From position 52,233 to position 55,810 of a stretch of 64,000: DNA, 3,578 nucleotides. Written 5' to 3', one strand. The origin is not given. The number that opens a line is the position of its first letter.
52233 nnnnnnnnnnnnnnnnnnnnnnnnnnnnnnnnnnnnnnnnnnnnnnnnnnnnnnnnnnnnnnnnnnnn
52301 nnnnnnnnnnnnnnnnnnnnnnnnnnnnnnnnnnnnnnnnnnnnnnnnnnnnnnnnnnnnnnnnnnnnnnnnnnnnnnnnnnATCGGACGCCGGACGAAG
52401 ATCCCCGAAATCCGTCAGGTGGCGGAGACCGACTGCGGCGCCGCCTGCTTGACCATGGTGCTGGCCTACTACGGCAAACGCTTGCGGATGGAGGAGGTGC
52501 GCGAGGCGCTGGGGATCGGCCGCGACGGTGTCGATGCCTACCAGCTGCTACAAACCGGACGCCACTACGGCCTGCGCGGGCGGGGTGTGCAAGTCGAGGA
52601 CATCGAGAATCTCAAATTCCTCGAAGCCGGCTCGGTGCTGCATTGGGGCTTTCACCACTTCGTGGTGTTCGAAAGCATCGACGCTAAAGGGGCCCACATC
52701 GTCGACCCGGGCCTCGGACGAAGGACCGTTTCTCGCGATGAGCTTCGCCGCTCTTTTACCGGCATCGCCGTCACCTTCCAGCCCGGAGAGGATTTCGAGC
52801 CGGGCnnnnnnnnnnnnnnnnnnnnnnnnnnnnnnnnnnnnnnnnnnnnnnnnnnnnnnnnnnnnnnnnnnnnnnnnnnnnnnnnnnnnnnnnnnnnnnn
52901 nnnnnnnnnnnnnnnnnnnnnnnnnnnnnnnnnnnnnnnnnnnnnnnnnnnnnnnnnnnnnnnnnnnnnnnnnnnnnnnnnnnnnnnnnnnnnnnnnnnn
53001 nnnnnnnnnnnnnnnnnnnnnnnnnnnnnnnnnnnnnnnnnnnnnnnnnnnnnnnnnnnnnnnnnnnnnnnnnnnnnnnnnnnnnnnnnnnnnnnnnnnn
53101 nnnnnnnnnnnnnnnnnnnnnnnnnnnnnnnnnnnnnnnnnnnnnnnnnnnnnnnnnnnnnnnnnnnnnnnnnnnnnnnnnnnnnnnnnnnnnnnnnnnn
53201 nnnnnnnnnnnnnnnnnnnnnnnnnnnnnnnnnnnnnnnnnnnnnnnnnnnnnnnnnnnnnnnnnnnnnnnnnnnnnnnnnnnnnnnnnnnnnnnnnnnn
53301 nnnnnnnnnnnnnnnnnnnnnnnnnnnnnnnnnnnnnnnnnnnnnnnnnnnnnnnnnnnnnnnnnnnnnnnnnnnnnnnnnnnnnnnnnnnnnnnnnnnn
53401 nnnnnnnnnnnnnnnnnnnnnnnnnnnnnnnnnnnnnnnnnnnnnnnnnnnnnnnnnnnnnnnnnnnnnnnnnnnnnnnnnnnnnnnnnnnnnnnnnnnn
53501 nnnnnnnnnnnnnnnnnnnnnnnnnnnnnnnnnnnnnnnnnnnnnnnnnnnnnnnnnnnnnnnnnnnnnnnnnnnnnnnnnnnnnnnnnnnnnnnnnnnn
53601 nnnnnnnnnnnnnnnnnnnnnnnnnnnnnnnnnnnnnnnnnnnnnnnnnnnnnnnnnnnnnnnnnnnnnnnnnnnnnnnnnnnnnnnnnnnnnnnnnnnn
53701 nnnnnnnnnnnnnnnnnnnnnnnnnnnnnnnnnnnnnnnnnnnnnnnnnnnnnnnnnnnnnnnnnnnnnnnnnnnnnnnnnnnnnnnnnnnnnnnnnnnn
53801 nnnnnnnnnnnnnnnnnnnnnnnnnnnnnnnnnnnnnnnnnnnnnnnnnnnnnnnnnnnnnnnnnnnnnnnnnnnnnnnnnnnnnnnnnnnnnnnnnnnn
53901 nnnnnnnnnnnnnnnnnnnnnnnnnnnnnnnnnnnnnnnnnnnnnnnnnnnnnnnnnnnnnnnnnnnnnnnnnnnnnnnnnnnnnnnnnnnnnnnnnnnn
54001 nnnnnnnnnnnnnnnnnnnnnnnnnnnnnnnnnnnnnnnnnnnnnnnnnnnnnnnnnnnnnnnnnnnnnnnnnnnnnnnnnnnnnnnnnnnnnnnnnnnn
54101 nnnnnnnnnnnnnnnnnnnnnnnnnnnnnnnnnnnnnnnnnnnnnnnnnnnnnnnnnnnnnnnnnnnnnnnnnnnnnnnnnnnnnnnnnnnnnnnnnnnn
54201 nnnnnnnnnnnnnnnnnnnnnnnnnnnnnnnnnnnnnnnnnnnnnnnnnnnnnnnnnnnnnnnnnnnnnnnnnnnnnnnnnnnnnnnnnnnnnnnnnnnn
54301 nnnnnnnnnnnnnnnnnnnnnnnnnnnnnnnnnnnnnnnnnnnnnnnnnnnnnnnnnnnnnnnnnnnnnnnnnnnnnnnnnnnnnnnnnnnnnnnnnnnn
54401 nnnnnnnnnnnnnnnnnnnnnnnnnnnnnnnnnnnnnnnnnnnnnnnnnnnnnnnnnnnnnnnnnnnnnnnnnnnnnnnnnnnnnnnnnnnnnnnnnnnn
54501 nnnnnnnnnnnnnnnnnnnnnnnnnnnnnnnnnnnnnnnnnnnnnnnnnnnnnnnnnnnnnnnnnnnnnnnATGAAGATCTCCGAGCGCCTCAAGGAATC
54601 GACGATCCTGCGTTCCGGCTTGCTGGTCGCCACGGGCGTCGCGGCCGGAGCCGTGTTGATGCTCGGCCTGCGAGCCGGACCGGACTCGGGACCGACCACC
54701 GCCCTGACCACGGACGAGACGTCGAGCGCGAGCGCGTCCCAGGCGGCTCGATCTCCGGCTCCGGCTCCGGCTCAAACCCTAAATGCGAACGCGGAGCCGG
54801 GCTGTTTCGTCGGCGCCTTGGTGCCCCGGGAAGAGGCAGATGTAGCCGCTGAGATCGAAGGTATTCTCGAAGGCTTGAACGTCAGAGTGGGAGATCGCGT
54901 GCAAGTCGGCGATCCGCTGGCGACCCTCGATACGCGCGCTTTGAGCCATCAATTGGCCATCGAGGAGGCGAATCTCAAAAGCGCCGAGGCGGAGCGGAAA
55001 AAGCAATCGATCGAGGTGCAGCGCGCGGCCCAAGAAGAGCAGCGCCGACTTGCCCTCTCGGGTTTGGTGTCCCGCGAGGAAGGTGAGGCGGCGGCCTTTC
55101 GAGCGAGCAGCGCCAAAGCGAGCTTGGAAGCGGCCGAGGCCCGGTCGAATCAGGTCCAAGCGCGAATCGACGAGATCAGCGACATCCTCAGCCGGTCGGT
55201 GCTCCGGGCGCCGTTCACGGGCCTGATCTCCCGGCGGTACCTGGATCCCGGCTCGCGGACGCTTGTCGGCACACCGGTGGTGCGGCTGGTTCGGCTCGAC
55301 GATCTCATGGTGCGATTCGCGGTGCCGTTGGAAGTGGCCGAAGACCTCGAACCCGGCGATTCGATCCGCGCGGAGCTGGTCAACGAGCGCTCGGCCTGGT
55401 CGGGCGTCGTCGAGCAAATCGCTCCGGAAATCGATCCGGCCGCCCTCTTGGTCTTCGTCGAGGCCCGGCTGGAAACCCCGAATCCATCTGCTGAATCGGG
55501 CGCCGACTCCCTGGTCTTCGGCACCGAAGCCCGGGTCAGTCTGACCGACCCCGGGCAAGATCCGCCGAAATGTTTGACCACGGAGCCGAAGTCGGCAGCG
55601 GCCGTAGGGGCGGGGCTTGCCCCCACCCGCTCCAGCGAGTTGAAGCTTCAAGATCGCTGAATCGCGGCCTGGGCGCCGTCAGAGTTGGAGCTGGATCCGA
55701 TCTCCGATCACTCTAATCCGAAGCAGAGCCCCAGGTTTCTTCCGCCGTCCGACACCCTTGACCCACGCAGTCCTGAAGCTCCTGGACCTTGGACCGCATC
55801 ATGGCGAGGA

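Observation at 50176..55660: C39-peptidase ABC exporter flanked by two membrane-fusion proteins: candidate LanT export machinery located 5 kb from lanA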

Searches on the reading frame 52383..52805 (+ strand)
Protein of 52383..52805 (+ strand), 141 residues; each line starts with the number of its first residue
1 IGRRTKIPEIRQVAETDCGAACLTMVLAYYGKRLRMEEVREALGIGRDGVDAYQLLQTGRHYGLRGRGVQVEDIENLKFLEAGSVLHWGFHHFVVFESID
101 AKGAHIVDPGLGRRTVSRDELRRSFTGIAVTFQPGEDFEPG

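Call 77: search_solved_structures(query=window:52383-52805:+, max_evalue=0.001, show_alignments=4)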
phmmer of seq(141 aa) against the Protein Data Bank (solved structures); distinct sequences matched with E-value up to 0.001: 12.
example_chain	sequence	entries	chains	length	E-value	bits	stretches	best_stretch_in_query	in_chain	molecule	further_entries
6mpz_A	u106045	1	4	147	1.4e-29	106.2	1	4-137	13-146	Double Glycine Motif Protease domain from AMS/PCAT Transporter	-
7n87_A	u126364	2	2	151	1.4e-17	67.4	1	9-141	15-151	ABC-type bacteriocin transporter | Peptidase C39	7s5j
4ry2_A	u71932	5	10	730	1.9e-17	66.9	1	9-141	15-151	ABC-type bacteriocin transporter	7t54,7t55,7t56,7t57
4s0f_A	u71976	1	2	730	1.9e-17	66.9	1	9-141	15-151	ABC-type bacteriocin transporter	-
8vp3_A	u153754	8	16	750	2e-17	66.8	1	9-141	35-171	ABC-type bacteriocin transporter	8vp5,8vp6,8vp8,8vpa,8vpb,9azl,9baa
6v9z_A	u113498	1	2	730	3.6e-16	62.8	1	9-141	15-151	ABC-type bacteriocin transporter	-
8vp9_A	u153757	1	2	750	4.3e-15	59.3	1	6-141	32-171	ABC-type bacteriocin transporter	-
8hf7_A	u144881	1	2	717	8.8e-11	45.3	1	12-140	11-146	Competence factor transporting ATP-binding protein/permease ComA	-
8hf4_A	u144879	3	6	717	8.8e-11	45.3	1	12-140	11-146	Transport/processing ATP-binding protein ComA | Competence factor transporting ATP-binding protein/permease ComA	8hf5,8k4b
8hf6_A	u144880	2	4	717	8.8e-11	45.3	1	12-140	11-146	Competence factor transporting ATP-binding protein/permease ComA | Transport/processing ATP-binding protein ComA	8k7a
3k8u_A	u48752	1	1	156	2e-05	27.9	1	10-140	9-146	Putative ABC transporter, ATP-binding protein ComA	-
5xe8_A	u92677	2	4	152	2.6e-05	27.6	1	11-140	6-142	Putative ABC transporter, ATP-binding protein ComA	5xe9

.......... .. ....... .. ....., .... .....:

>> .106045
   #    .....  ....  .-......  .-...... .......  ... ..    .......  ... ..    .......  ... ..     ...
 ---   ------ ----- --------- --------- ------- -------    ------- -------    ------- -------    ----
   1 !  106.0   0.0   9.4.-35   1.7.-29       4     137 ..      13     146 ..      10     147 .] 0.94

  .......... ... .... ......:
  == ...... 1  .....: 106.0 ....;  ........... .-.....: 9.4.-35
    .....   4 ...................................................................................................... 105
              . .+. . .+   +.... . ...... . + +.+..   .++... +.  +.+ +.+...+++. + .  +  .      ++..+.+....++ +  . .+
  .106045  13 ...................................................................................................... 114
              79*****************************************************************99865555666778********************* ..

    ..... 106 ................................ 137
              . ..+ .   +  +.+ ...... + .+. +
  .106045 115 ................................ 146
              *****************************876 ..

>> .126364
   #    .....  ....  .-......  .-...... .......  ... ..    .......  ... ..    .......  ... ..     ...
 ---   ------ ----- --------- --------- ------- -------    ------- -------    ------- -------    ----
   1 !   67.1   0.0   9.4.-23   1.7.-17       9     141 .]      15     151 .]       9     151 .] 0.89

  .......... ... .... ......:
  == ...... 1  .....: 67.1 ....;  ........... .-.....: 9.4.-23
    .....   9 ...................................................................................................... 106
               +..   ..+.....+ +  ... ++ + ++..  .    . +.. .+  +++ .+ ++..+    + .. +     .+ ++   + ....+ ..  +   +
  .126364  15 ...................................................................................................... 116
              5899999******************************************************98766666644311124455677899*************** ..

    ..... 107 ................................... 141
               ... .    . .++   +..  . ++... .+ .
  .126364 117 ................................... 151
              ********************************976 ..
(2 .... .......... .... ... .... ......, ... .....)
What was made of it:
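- The C39 domain is closest to LahT (6mpz, E 1.4e-29), with Gln, Cys, His and Asp aligned (call 77). The C39 catalytic residues are intact and LahT-like (call 77), which a glycan exporter would not need.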

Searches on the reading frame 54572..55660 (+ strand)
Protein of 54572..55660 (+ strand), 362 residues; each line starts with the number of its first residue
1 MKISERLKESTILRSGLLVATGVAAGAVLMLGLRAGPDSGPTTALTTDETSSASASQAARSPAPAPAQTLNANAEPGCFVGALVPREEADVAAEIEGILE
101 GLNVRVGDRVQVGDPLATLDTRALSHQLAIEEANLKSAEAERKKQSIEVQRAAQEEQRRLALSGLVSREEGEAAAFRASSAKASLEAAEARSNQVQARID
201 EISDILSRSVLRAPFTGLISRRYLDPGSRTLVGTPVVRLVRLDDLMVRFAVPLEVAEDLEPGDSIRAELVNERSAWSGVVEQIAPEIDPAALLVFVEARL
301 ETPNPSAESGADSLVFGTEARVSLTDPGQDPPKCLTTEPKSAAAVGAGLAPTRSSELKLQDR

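Call 3: search_protein_families(library=pfam, proteins=[window:54572-55660:+])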
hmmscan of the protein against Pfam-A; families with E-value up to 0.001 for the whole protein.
window:54572-55660:+ (362 aa): 3 families
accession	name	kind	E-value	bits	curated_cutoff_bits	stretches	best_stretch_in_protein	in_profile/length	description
PF16576.10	HlyD_D23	-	5.7e-16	58.9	30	1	87-306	18-205/214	Barrel-sandwich domain of CusB or HlyD membrane-fusion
PF13437.12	HlyD_3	-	5.6e-15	56.4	22.2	1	210-304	1-97/106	HlyD family secretion protein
PF13533.13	Biotin_lipoyl_2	-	5.4e-06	26.6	29.8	1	91-120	3-32/32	Biotin-lipoyl like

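Call 4: search_protein_families(library=ncbifam, proteins=[window:54572-55660:+])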
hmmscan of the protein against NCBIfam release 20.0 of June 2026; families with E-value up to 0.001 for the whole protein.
window:54572-55660:+ (362 aa): 16 families
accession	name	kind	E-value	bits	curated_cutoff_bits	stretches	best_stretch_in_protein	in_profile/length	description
TIGR01730.1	RND_mfp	subfamily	6.9e-37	127.1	94.9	1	78-311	16-238/322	efflux RND transporter periplasmic adaptor subunit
TIGR00999.1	8a0102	subfamily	4.9e-16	58.7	319.3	1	107-312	1-196/271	CzcB/NccB family metal efflux transporter periplasmic adaptor subunit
NF008606.0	PRK11578.1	equivalog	2.4e-13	49.9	342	1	88-306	61-285/371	macrolide transporter subunit MacA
TIGR00998.1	8a0101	subfamily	2.1e-12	46.6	390.8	2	174-285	171-283/334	EmrA/EmrK family multidrug efflux transporter periplasmic adaptor subunit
NF007785.0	PRK10476.1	equivalog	5.5e-09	35.3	376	1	87-152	47-114/347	multidrug transporter subunit MdtN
TIGR01843.1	type_I_hlyD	subfamily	2.1e-08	33.5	208.65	1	93-161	47-116/422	HlyD family type I secretion periplasmic adaptor subunit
NF002939.0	PRK03598.1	equivalog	8e-08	31.8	393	1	92-146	48-102/332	secretion protein HlyD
NF008589.1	PRK11556.1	equivalog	3e-07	29.7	391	1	17-252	8-238/392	MdtA/MuxA family multidrug efflux RND transporter periplasmic adaptor subunit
NF045904.1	RND-peri-MexE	equivalog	1.1e-06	27.8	714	1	66-227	40-190/390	multidrug efflux RND transporter periplasmic adaptor subunit MexE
NF007850.1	PRK10559.1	equivalog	1.6e-06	27.5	400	1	91-284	43-223/303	p-hydroxybenzoic acid efflux pump subunit AaeA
NF000272.2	OqxA_adapt_sub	exception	2.5e-05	23.4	835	1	62-201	40-175/391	multidrug efflux RND transporter periplasmic adaptor subunit OqxA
TIGR01348.1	PDHac_trf_long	equivalog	2.6e-05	23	552.1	1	90-205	44-166/587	dihydrolipoyllysine-residue acetyltransferase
NF011715.0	PRK15136.1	equivalog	4.1e-05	22.4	563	0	206-247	213-254/390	multidrug efflux MFS transporter periplasmic adaptor subunit EmrA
NF007362.0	PRK09859.1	equivalog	0.00013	21.2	738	1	80-197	53-165/385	multidrug transporter subunit MdtE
TIGR03794.1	NHLM_micro_HlyD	equivalog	0.0002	20.4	156.2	0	90-182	60-157/421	NHLP bacteriocin system secretion protein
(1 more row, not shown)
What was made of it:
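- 54572..55660 (+): MFP2: a 362-aa TM-anchored MacA/RND-type adaptor with a full-length hairpin. TIGR01730 scores 127.1 bits, above its cutoff of 94.9 (call 4).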

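Call 70: search_solved_structures(query=window:54572-55660:+, max_evalue=0.001)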
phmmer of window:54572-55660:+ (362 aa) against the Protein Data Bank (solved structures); distinct sequences matched with E-value up to 0.001: 8.
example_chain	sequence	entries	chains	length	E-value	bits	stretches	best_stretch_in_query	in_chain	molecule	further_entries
6vej_P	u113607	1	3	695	7.5e-19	71.4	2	66-293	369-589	Probable Resistance-Nodulation-Cell Division (RND) efflux membrane fusion protein,Probable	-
3fpp_A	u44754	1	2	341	4.5e-15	59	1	81-326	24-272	Macrolide-specific efflux protein macA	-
5nik_D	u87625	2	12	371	5.3e-15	58.8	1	80-326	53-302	Macrolide export protein MacA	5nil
9qgy_G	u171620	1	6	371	6.5e-15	58.5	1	80-326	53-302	Macrolide export protein MacA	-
20yy_D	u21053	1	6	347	9.8e-12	48.1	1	67-321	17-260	Multidrug efflux RND transporter periplasmic adaptor subunit MexJ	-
4dk0_A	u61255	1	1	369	1.1e-05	28.2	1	80-272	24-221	Putative MacA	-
4l8j_A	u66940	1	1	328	1.9e-05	27.4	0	79-255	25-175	Putative efflux transporter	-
4tko_B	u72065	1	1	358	0.00058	22.5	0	179-287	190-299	EmrA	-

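Call 89: search_solved_structures(query=window:54572-55660:+, max_evalue=1e-10, show_alignments=2)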
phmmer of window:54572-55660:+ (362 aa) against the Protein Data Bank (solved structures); distinct sequences matched with E-value up to 1e-10: 5.
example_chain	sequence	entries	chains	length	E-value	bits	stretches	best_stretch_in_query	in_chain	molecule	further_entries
6vej_P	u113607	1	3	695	7.5e-19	71.4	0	66-293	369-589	Probable Resistance-Nodulation-Cell Division (RND) efflux membrane fusion protein,Probable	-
3fpp_A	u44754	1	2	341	4.5e-15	59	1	81-326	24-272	Macrolide-specific efflux protein macA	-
5nik_D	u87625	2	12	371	5.3e-15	58.8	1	80-326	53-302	Macrolide export protein MacA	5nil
9qgy_G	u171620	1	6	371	6.5e-15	58.5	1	80-326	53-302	Macrolide export protein MacA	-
20yy_D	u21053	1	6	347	9.8e-12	48.1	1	67-321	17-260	Multidrug efflux RND transporter periplasmic adaptor subunit MexJ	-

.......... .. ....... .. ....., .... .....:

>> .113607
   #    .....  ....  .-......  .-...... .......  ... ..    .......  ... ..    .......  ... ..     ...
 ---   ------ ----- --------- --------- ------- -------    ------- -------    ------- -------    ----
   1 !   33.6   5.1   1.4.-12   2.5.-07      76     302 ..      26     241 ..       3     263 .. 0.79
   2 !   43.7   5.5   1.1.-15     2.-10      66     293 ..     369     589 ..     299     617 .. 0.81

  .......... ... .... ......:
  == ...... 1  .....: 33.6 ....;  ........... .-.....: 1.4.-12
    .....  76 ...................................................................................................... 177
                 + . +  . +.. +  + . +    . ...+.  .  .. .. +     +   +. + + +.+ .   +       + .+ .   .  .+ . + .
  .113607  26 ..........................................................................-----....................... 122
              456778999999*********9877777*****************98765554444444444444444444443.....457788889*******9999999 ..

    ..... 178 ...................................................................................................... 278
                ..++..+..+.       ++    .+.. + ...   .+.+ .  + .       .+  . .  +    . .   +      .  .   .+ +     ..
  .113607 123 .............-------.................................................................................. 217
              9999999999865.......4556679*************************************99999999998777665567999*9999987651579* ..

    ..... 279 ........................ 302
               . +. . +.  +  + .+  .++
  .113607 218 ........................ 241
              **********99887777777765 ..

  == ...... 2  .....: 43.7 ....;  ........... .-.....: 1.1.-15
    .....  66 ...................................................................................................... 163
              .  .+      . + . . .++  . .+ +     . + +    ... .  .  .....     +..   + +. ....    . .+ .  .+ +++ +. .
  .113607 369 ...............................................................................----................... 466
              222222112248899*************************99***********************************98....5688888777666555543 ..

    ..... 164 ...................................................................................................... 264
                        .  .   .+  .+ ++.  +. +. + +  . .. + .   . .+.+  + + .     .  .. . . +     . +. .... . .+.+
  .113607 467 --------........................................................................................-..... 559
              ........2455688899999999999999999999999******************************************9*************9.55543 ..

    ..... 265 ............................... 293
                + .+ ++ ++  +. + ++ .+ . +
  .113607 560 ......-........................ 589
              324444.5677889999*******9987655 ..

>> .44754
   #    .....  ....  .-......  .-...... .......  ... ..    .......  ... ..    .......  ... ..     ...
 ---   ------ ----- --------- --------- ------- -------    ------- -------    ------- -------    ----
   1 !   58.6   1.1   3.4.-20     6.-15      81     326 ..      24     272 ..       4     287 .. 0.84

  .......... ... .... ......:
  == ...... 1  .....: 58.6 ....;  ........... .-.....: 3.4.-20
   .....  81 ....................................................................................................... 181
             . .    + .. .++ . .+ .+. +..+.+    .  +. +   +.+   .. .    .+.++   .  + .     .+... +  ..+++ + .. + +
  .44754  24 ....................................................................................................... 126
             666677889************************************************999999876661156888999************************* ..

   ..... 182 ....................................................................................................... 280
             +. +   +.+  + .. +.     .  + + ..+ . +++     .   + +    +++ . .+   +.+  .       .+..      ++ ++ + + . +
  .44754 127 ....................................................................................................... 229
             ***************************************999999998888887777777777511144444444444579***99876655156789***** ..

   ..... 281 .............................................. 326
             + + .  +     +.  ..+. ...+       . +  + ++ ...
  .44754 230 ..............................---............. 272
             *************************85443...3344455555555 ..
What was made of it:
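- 54572..55660 (+): The best PDB sequence hits are the fused TriA-TriB chain (6vej, E 7.5e-19) and MacA, aligned over aa 81-326 almost without gaps (calls 70, 89).
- On Tripartite type I secretion (ABC + MFP + OMF): MFP2 aligns with MacA over aa 81-326 (call 89).
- Closest known: TriABC-OpmH, an efflux pump that uses two different adaptors. Same: The best PDB sequence match of MFP2 is the fused TriA-TriB chain, E 7.5e-19 (calls 70, 89).
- MFP2 is MacA/RND-type and scores above the TIGR01730 cutoff (calls 4, 70, 89).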
